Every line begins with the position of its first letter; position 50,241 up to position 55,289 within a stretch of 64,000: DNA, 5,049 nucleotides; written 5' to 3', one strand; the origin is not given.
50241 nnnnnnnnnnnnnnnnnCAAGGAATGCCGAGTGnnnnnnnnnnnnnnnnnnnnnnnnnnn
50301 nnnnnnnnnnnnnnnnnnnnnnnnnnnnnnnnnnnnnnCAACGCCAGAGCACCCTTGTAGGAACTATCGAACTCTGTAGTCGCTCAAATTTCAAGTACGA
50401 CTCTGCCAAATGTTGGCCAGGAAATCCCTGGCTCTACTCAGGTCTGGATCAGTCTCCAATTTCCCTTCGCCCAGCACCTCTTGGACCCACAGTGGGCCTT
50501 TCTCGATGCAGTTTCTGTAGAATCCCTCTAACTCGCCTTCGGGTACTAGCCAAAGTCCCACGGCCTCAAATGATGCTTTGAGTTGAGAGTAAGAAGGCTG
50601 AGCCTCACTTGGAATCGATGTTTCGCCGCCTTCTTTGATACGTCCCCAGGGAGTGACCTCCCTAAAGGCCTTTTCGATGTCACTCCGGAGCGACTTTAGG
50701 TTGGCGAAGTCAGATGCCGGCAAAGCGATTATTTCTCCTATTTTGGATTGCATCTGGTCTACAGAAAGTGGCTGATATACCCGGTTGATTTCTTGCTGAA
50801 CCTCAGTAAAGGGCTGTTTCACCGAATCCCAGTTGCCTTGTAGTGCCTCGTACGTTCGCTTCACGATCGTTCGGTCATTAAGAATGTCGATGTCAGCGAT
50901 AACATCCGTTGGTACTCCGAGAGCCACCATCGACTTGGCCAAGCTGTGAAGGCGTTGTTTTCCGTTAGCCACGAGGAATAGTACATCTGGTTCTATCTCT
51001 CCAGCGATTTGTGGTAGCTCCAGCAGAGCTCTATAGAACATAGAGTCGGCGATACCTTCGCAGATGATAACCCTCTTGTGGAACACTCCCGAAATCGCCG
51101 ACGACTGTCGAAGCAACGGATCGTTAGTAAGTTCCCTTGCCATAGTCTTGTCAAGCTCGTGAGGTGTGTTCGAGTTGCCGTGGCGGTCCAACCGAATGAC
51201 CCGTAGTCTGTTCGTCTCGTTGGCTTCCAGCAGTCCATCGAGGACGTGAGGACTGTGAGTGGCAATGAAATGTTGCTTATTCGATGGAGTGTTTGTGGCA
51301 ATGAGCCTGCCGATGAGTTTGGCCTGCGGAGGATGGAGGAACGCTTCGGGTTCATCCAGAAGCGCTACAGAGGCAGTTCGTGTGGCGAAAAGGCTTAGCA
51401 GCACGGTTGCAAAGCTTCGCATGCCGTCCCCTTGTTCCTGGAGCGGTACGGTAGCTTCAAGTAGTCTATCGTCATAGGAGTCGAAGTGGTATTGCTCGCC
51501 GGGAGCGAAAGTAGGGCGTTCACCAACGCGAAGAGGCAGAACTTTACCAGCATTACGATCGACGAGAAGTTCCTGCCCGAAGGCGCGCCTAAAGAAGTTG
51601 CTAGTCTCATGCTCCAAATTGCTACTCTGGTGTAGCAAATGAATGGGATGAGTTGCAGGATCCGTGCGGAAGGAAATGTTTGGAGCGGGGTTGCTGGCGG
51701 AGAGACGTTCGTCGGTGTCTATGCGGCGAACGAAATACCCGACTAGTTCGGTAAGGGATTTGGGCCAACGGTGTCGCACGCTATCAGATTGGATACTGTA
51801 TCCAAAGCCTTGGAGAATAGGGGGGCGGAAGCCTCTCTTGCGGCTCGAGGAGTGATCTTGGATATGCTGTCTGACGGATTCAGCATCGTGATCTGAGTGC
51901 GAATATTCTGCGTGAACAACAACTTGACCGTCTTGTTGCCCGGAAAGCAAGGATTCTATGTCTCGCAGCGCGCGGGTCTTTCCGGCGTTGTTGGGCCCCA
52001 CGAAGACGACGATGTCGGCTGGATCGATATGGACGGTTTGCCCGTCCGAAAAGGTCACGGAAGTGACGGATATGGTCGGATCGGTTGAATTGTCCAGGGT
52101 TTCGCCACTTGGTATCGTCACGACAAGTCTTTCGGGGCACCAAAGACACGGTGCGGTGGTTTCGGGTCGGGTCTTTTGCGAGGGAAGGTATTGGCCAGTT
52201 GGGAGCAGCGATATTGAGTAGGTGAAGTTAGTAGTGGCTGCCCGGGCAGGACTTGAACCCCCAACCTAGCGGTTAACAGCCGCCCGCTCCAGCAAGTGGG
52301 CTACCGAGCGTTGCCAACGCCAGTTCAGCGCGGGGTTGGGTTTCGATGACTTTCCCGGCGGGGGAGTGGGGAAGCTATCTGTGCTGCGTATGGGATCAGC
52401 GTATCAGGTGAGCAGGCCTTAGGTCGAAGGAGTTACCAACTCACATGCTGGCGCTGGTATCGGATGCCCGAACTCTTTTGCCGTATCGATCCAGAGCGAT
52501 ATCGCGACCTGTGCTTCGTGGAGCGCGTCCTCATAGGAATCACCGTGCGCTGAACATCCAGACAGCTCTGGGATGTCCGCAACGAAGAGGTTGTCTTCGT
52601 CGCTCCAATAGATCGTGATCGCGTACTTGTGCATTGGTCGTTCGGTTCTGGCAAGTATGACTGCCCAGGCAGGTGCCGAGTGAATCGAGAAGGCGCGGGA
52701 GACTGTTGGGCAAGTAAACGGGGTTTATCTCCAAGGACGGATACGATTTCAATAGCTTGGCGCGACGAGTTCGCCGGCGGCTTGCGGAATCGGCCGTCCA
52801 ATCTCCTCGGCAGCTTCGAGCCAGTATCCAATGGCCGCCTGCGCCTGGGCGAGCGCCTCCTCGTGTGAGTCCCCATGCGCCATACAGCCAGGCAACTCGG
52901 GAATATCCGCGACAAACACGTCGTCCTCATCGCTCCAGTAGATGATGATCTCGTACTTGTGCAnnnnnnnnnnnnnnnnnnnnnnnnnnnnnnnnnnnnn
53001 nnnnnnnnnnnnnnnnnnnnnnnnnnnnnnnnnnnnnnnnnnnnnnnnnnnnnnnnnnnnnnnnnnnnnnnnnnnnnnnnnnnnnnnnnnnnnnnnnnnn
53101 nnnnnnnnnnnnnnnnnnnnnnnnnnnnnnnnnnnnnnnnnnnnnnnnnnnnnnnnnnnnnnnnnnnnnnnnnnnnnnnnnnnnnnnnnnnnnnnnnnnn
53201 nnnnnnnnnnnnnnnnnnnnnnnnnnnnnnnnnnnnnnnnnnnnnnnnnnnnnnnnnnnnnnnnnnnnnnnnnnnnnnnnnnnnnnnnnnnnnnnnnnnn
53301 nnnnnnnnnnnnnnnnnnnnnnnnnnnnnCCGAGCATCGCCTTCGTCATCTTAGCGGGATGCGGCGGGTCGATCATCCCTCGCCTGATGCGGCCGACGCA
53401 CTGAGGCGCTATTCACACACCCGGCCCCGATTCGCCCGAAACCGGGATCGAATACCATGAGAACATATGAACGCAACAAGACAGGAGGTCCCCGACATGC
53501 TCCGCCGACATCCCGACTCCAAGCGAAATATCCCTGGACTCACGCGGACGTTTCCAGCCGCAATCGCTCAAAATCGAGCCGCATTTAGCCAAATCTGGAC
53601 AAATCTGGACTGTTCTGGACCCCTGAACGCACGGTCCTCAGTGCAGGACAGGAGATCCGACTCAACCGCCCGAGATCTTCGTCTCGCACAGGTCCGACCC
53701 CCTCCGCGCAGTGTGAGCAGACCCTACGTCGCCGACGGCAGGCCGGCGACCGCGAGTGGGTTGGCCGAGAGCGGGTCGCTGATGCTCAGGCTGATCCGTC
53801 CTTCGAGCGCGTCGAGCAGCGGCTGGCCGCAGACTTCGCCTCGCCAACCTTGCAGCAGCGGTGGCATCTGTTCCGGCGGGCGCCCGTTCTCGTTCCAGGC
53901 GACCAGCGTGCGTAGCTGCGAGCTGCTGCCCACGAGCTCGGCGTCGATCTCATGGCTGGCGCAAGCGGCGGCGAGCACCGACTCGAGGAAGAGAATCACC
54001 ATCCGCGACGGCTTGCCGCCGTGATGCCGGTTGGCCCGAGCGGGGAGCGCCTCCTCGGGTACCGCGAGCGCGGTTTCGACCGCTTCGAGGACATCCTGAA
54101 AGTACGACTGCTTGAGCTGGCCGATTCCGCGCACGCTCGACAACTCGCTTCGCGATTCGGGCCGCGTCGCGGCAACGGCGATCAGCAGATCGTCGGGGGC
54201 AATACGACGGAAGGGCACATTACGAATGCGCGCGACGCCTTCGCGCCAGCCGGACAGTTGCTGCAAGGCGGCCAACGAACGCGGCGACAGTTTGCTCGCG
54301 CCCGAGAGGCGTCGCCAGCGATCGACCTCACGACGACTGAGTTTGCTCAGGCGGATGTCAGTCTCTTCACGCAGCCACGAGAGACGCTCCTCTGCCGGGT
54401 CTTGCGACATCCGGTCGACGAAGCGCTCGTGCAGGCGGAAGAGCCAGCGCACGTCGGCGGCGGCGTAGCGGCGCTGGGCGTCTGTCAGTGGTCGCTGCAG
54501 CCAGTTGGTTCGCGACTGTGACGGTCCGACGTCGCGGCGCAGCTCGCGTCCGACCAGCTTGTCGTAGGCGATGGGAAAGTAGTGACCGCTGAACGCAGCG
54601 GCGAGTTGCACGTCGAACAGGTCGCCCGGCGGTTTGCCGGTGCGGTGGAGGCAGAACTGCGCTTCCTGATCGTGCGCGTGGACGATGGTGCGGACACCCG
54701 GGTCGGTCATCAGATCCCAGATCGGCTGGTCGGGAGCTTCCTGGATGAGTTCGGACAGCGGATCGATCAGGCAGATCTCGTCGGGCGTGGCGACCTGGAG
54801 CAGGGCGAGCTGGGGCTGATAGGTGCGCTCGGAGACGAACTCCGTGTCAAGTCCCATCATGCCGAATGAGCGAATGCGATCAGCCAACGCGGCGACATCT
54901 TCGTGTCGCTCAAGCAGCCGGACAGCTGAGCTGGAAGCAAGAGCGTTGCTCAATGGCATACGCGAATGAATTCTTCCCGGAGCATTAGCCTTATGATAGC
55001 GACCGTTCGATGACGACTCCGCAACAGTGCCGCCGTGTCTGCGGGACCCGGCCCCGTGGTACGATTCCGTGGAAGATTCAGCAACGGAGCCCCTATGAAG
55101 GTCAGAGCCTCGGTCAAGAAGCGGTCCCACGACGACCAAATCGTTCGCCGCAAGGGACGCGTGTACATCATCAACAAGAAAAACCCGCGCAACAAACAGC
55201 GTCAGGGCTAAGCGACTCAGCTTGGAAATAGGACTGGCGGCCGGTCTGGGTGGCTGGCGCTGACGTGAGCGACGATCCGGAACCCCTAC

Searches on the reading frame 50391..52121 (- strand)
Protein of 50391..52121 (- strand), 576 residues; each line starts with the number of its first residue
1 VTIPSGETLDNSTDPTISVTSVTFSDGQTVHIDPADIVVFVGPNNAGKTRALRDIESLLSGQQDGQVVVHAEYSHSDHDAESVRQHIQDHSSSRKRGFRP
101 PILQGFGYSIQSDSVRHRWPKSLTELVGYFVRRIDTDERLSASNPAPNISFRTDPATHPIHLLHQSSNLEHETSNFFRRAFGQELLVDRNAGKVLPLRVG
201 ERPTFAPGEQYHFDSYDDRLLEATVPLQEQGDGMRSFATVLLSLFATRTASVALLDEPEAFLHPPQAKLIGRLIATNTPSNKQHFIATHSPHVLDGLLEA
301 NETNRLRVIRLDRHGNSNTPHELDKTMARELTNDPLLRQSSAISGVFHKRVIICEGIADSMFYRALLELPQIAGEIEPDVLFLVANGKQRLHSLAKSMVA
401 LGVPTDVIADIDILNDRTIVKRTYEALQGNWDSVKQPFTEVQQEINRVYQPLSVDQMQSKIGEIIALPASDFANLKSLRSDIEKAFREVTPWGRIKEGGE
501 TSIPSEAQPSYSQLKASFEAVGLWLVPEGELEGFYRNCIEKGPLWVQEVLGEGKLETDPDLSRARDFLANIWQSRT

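Call 75: search_protein_families(library=padloc, proteins=[window:50391-52121:-], max_evalue=0.001)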
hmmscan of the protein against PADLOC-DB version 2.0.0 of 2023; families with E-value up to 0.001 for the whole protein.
window:50391-52121:- (576 aa): 97 families (the best 25 are shown)
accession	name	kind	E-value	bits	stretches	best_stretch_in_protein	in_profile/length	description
PDLC02980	AriA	-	1.6e-21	75.6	1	37-295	1-304/304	-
PDLC02358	Old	-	3.9e-21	73.5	1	248-447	283-483/578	Old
PDLC04168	GajA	-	4.8e-17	59.8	1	220-422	247-441/570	-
PDLC02981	AriAB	-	7.7e-15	52.6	1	251-432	332-513/694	-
PDLC02979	AriA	-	1.8e-14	52.3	2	222-293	292-372/373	-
PDLC03878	NsnB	-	2.4e-14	51.9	1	227-299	214-286/345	-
PDLC04608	PDC-M38A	-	3e-14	51.5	1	223-333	245-351/367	-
PDLC00075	GajA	-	3.6e-12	43.6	1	227-364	246-372/536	AAA ATPase domain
PDLC00289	PtuA1|PtuA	-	1.2e-10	39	1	248-324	247-320/404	AAA ATPase domain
PDLC04169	GajA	-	2.7e-10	38.2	1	224-415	110-297/434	-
PDLC00303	PtuA1|PtuA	-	4e-10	37.4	1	226-313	212-299/386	AAA ATPase domain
PDLC00098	GajA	-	4.8e-10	36.8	1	224-364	262-393/534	AAA ATPase domain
PDLC02915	ATPase-Toprim_I-B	-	5.3e-10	36.7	1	250-328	256-331/623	-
PDLC02336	AbiLi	-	7.8e-10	36.8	1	223-324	222-325/340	AbiLi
PDLC04235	PDC-M01A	-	9.8e-10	35.9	1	249-316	370-432/510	-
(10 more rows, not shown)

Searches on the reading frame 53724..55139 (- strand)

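Call 75: search_protein_families(library=padloc, proteins=[window:53724-55139:-], max_evalue=0.001)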
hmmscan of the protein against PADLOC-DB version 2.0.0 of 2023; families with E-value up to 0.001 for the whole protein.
window:53724-55139:- (471 aa): 4 families
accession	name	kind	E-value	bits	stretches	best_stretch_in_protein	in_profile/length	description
PDLC02501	BrxHI|BrxHII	-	4.4e-09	33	1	54-242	737-920/925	BrxHI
PDLC02865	DpdF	-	1.1e-06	24.6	1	257-343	1408-1486/1499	DpdF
PDLC02864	DpdF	-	1.3e-05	22.2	1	271-355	523-608/610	DpdF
PDLC02861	DpdF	-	0.00021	17.7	1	256-350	505-598/611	DpdF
